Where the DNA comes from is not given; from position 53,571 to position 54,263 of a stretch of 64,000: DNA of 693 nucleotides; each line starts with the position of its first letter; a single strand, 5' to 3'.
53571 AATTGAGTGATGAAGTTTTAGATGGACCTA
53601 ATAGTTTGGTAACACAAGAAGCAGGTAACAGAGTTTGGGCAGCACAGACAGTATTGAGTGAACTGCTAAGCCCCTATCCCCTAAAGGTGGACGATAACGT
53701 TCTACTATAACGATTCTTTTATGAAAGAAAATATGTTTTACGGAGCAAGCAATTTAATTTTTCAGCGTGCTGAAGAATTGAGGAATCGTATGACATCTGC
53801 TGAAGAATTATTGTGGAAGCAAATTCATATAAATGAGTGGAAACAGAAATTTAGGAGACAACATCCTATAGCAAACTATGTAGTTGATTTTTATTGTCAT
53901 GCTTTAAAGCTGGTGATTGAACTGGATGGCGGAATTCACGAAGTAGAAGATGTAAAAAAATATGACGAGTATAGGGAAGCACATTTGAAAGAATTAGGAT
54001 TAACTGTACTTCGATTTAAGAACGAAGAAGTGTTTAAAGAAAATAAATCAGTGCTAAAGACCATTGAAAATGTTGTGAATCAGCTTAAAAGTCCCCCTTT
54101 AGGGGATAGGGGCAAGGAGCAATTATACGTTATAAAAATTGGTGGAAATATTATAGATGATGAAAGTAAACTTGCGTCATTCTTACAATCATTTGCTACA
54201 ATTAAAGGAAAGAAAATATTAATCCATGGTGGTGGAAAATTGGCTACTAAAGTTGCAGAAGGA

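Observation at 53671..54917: DUF559 endonuclease-like cassette with 21-nt terminal inverted repeats, translationally fused to acetylglutamate kinase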

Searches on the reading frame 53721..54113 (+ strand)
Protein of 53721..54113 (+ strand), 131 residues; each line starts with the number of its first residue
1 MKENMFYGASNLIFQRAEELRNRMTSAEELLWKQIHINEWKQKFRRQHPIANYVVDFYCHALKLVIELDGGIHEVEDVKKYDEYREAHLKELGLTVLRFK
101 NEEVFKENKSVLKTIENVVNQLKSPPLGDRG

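Call 22: search_solved_structures(query=window:53721-54113:+, max_evalue=1, show_alignments=3)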
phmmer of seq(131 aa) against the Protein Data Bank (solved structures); distinct sequences matched with E-value up to 1: 3.
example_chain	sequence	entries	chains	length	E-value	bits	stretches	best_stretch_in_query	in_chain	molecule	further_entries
3hrl_A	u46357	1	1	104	4.4e-20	75.5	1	22-123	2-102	Endonuclease-Like Protein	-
5y6a_A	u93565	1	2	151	0.0061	20.1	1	81-124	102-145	chain A and B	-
5y69_A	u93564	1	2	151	0.0085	19.6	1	81-124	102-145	chain A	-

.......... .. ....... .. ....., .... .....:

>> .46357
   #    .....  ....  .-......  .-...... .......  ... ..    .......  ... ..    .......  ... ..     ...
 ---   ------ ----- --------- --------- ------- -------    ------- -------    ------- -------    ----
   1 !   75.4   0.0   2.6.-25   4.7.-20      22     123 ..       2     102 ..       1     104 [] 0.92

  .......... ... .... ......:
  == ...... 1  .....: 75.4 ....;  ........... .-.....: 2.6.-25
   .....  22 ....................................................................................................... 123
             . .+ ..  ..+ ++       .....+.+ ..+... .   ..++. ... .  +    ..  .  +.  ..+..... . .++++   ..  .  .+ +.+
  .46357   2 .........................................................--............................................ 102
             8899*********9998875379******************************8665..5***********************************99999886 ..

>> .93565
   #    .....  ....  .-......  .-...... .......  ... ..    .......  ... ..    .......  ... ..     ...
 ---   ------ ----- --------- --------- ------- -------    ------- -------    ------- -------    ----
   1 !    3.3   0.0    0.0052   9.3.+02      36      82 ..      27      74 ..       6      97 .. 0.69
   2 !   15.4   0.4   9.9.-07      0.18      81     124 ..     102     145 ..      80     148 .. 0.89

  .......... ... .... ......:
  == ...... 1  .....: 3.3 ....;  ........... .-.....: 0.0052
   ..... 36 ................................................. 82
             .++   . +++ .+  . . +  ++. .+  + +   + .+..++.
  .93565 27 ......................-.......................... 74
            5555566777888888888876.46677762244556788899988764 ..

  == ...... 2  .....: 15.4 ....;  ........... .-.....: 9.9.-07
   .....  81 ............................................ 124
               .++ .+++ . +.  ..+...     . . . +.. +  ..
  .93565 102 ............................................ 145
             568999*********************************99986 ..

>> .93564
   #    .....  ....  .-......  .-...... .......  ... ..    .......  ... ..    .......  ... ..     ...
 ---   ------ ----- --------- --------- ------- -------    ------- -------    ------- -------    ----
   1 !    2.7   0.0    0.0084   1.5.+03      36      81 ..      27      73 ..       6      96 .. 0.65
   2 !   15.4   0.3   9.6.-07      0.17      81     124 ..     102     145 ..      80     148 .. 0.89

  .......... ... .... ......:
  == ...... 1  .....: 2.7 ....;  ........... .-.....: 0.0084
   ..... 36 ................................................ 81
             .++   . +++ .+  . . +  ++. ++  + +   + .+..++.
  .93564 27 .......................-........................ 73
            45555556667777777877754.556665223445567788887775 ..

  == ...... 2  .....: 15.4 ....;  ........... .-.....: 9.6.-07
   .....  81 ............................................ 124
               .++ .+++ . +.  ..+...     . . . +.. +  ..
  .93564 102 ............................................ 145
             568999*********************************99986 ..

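Call 29: search_protein_representatives(protein=window:53721-54095:+)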
Query: 125 residues. Proteins with E-value up to 0.001 (for the whole library): 22756; up to 1e-10: 8741; up to 1e-30: 15. The best 150 are listed.
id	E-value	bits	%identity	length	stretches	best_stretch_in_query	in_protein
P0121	8.5e-47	174.5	65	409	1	1-123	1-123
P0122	1.1e-44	167.7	38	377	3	11-115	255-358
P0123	1.3e-41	157.8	59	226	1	3-123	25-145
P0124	1.6e-41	157.5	59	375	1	2-123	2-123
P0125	6.7e-38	145.8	64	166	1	2-103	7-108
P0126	4.5e-37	143.1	58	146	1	5-124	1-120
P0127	1.2e-35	138.5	54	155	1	3-120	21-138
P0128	8.8e-35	135.7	56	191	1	5-121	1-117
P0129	3.0e-33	130.8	62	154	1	29-124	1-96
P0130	6.5e-33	129.7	39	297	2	11-119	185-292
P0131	1.3e-32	128.7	50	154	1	4-124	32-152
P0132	2.2e-32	128.0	63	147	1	1-97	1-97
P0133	1.1e-31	125.7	43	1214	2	9-115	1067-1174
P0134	2.7e-31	124.5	51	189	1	2-116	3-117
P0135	3.6e-31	124.1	65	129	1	2-98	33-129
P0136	3.2e-30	121.0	49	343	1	2-121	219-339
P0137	3.2e-30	121.0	50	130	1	1-119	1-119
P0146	4.9e-29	117.2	51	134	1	1-122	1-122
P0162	2.7e-27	111.6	45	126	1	1-119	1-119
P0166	6.2e-27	110.4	44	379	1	1-119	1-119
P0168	6.4e-27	110.4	45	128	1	1-119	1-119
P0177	4.0e-26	107.8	48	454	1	3-119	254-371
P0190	1.2e-25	106.3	53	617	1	12-120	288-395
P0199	2.1e-25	105.5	44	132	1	1-123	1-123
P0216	1.2e-24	103.0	48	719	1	10-117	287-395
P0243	9.2e-24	100.2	46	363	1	1-115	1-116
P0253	2.7e-23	98.6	53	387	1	17-115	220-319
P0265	4.9e-23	97.8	46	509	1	3-118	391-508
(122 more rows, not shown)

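Call 30: search_protein_families(library=pfam, proteins=[P0124, P0166, P0243, P0123, P0136, P0177, P0190, P0216, P0253, P0265], max_evalue=0.001)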
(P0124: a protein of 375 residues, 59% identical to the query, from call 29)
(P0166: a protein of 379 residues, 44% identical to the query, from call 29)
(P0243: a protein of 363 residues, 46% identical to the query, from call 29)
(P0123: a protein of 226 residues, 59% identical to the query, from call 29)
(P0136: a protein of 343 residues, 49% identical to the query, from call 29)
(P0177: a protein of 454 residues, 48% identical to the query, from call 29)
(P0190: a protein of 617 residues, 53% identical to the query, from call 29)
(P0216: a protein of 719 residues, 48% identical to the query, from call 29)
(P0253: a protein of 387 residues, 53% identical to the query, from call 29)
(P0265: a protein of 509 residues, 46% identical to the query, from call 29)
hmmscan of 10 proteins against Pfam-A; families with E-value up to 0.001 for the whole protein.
P0124 (375 aa): 3 families
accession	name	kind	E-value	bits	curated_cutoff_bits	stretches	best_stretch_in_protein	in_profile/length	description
PF00977.27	His_biosynth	-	2.4e-72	243.5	23.6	1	140-367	1-227/228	Histidine biosynthesis protein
PF04480.18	DUF559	-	2.4e-27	95.4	20.6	1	15-119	5-108/109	Protein of unknown function (DUF559)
PF18741.7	MTES_1575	-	5.4e-06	26.8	38.2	1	39-119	11-96/96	REase_MTES_1575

P0166 (379 aa): 7 families
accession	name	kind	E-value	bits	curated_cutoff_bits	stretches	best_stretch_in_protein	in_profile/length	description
PF00977.27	His_biosynth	-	1e-79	267.6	23.6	1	132-360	1-227/228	Histidine biosynthesis protein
PF04480.18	DUF559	-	1.7e-30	105.6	20.6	1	15-119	5-108/109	Protein of unknown function (DUF559)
PF01207.24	Dus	-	1.1e-08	35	20.4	1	160-243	141-227/311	Dihydrouridine synthase (Dus)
PF02581.23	TMP-TENI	-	2e-06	27.8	27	0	167-232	112-179/180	Thiamine monophosphate synthase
PF03060.21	NMO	-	2.4e-06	27.6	28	0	281-333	146-204/331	Nitronate monooxygenase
PF18741.7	MTES_1575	-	0.00061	20.3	38.2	0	39-119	11-96/96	REase_MTES_1575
PF05690.20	ThiG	-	0.00063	19.6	23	0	191-248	165-221/247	Thiazole biosynthesis protein ThiG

P0243 (363 aa): 7 families
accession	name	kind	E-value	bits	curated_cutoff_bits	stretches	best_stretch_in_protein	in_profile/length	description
PF01041.23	DegT_DnrJ_EryC1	-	5.8e-84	282.8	19.8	1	133-363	9-237/360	DegT/DnrJ/EryC1/StrS aminotransferase family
PF04480.18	DUF559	-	5.4e-34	116.8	20.6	1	15-118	5-106/109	Protein of unknown function (DUF559)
PF00266.25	Aminotran_5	-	1.3e-07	31.4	21.5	1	163-276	58-182/371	Aminotransferase class-V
PF00155.27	Aminotran_1_2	-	5.3e-07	29.6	19.7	1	152-331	46-247/361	Aminotransferase class I and II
PF01212.27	Beta_elim_lyase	-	1e-05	25.4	27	1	142-332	26-227/288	Beta-eliminating lyase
PF18741.7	MTES_1575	-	6e-05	23.5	38.2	1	41-116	12-92/96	REase_MTES_1575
PF01053.26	Cys_Met_Meta_PP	-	0.00096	18.2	27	0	148-271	52-175/381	Cys/Met metabolism PLP-dependent enzyme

P0123 (226 aa): 3 families
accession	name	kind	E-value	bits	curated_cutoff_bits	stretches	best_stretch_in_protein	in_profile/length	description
PF04480.18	DUF559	-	1.4e-29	102.6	20.6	1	37-141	5-108/109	Protein of unknown function (DUF559)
PF18741.7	MTES_1575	-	2.5e-05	24.7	38.2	1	58-141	8-96/96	REase_MTES_1575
PF10881.14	DUF2726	-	0.00027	21.1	24.7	1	82-126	65-113/126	Protein of unknown function (DUF2726)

P0136 (343 aa): 3 families
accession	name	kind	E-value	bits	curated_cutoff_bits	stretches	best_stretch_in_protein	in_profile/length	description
PF00697.28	PRAI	-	1.2e-36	126.6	22.7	1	3-200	1-192/193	N-(5'phosphoribosyl)anthranilate (PRA) isomerase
PF04480.18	DUF559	-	6.7e-32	110.1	20.6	1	232-337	5-108/109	Protein of unknown function (DUF559)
PF18741.7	MTES_1575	-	5.9e-06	26.7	38.2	1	258-335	12-94/96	REase_MTES_1575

P0177 (454 aa): 3 families
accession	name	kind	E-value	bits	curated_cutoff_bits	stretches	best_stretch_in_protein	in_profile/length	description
PF04480.18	DUF559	-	1.7e-35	121.6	20.6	1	266-371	5-108/109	Protein of unknown function (DUF559)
PF01555.25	N6_N4_Mtase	-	2.4e-11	44.5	26.7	1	104-194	132-206/221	DNA methylase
PF18741.7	MTES_1575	-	0.0003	21.3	38.2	1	281-371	4-96/96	REase_MTES_1575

P0190 (617 aa): 3 families
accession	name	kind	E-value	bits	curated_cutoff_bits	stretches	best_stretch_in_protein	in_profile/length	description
PF18135.7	Type_ISP_C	-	4.6e-96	322.3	25.9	2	431-594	171-342/342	Type ISP C-terminal specificity domain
PF04480.18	DUF559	-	1.3e-38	131.6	20.6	1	290-394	4-108/109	Protein of unknown function (DUF559)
PF18741.7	MTES_1575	-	0.00036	21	38.2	1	317-394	12-96/96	REase_MTES_1575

P0216 (719 aa): 5 families
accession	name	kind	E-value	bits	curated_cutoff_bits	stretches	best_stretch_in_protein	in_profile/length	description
PF18766.7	SWI2_SNF2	-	1.3e-72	244.4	26.7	1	432-661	15-204/221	SWI2/SNF2 ATPase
PF04313.20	HSDR_N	-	2.3e-46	158.6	25.1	1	2-165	46-197/198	Type I restriction enzyme R protein N terminus (HSDR_N)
PF04480.18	DUF559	-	2.7e-36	124.2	20.6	1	292-397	5-108/109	Protein of unknown function (DUF559)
PF04851.21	ResIII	-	1.4e-16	61.3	22.5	1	435-610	22-163/164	Type III restriction enzyme, res subunit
PF18741.7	MTES_1575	-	2.3e-09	37.6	38.2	1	318-397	12-96/96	REase_MTES_1575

P0253 (387 aa): 3 families
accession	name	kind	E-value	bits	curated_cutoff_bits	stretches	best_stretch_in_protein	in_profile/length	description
PF04480.18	DUF559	-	8.4e-33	113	20.6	1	220-321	7-106/109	Protein of unknown function (DUF559)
PF00588.24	SpoU_methylase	-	4.2e-28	98.7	29.7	2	95-178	2-85/142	SpoU rRNA Methylase family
PF18741.7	MTES_1575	-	7.7e-08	32.7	38.2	1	245-320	13-93/96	REase_MTES_1575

P0265 (509 aa): 4 families
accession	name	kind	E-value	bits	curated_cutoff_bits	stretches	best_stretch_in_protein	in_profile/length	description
PF04480.18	DUF559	-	9.7e-35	119.2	20.6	1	403-508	5-107/109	Protein of unknown function (DUF559)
PF01555.25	N6_N4_Mtase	-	4.2e-27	96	26.7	1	31-339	17-212/221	DNA methylase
PF18741.7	MTES_1575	-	2.5e-07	31.1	38.2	1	418-509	3-96/96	REase_MTES_1575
PF10881.14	DUF2726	-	0.00022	21.4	24.7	1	453-505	72-123/126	Protein of unknown function (DUF2726)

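Call 38: find_encoding_contigs(protein=P0124, flank=3000, max_places=2)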
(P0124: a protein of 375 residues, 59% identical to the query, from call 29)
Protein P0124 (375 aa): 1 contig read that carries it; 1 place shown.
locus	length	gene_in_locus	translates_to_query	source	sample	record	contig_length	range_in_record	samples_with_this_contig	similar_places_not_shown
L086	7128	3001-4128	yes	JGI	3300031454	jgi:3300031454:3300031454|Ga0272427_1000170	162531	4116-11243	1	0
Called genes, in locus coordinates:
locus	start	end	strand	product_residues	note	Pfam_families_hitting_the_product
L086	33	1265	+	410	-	PF00291:PALP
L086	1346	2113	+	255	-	PF00290:Trp_syntA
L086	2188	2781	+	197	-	PF00117:GATase, PF01174:SNO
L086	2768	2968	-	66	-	-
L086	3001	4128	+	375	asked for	PF04480:DUF559, PF18741:MTES_1575 (weak), PF00977:His_biosynth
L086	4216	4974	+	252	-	PF00977:His_biosynth, PF03060:NMO (faint)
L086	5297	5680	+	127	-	PF01850:PIN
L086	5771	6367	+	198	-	PF01502:PRA-CH, PF01503:PRA-PH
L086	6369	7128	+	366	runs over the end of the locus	PF14289:DUF4369, PF08534:Redoxin, PF00085:Thioredoxin, PF00578:AhpC-TSA, PF13098:Thioredoxin_2 (weak), PF13905:Thioredoxin_8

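Call 39: find_encoding_contigs(protein=P0253, flank=2000, max_places=2)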
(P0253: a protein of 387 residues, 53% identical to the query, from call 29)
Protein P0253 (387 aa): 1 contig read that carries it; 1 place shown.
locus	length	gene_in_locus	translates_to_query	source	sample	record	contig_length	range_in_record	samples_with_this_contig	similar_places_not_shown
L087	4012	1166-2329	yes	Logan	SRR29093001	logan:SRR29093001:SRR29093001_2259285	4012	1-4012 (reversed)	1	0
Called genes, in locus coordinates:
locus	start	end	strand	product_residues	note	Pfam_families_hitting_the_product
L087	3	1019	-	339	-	?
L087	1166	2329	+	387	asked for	PF00588:SpoU_methylase, PF04480:DUF559, PF18741:MTES_1575 (weak), PF00588:SpoU_methylase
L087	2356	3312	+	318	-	PF18920:DUF5671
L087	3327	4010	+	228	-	?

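Call 45: find_encoding_contigs(protein=P0216, flank=1000, max_places=1)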
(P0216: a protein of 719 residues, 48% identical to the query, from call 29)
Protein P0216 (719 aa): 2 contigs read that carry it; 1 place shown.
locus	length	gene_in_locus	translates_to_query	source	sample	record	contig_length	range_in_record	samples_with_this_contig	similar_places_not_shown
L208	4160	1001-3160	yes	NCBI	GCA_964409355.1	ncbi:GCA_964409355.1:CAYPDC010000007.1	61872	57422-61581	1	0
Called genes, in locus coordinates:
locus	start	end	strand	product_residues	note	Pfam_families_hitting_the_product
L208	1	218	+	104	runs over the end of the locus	PF16277:DUF4926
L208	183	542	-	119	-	PF01850:PIN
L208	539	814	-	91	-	-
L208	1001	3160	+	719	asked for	PF04313:HSDR_N, PF04480:DUF559, PF18741:MTES_1575, PF04851:ResIII, PF18766:SWI2_SNF2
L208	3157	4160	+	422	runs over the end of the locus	PF22679:T1R_D3-like, PF11867:T1RH-like_C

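Call 46: find_encoding_contigs(protein=P0146, flank=1500, max_places=1)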
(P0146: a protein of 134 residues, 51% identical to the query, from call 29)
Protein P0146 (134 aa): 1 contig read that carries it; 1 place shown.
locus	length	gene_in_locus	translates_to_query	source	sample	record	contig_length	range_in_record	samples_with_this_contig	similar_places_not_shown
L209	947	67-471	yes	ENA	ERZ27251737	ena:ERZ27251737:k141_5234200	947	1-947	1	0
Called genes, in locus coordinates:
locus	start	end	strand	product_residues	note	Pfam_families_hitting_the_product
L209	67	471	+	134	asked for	PF04480:DUF559, PF18741:MTES_1575 (weak)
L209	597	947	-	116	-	?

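Call 47: find_encoding_contigs(protein=P0162, flank=1500, max_places=1)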
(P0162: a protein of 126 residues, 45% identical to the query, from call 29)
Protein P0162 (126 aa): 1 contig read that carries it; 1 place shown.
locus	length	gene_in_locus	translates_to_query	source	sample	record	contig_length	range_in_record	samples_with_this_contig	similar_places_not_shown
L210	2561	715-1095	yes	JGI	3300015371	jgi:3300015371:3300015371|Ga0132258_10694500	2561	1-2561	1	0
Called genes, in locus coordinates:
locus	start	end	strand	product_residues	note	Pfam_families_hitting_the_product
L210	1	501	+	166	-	?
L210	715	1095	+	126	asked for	PF04480:DUF559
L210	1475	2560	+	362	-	?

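Call 64: find_encoding_contigs(protein=P0137, flank=1200, max_places=1)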
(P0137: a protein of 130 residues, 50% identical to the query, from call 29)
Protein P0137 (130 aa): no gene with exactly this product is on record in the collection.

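Call 65: find_encoding_contigs(protein=P0168, flank=1200, max_places=1)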
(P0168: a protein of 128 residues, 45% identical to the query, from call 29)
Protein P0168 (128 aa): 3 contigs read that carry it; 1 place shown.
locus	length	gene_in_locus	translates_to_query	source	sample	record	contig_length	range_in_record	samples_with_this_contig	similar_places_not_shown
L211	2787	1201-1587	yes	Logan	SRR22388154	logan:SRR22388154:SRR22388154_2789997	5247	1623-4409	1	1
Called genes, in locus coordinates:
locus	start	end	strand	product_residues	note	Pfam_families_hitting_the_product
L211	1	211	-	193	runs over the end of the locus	PF02834:LigT_PEase (faint), PF13563:2_5_RNA_ligase2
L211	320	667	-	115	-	-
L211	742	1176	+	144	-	PF00717:Peptidase_S24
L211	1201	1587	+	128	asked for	PF04480:DUF559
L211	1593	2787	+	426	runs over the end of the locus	PF00817:IMS, PF11799:IMS_C, PF13438:DUF4113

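Call 66: find_encoding_contigs(protein=P0199, flank=1200, max_places=1)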
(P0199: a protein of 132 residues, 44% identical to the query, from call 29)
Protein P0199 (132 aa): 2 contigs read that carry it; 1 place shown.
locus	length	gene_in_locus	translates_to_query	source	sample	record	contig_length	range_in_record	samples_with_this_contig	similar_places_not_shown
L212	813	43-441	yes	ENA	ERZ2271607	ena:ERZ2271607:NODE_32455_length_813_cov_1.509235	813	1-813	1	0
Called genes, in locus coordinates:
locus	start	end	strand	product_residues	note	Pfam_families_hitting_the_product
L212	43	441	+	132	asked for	PF04480:DUF559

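Call 72: search_protein_families(library=padloc, proteins=[window:53721-54095:+], max_evalue=0.01)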
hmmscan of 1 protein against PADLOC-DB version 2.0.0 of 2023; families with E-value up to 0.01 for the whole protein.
window:53721-54095:+ (125 aa): 2 families
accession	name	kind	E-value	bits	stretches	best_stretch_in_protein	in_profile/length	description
PDLC02868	DpdF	-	1.7e-06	24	1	54-117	83-146/1078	DpdF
PDLC03210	mREase_II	-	1.9e-05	22.1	1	43-124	44-124/294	Type II methyl-directed restriction enzyme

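Call 73: search_protein_families(library=phrogs, proteins=[window:53721-54095:+], max_evalue=0.001)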
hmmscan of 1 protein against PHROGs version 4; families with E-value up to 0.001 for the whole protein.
window:53721-54095:+ (125 aa): 3 families
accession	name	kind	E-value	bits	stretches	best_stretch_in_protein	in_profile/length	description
phrog_33220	-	unknown function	1.1e-09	37.2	1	29-122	510-599/1558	-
phrog_503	-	unknown function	1.7e-06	28.8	1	22-123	34-134/144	-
phrog_9529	-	unknown function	2.6e-06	28.3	1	11-85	83-156/247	-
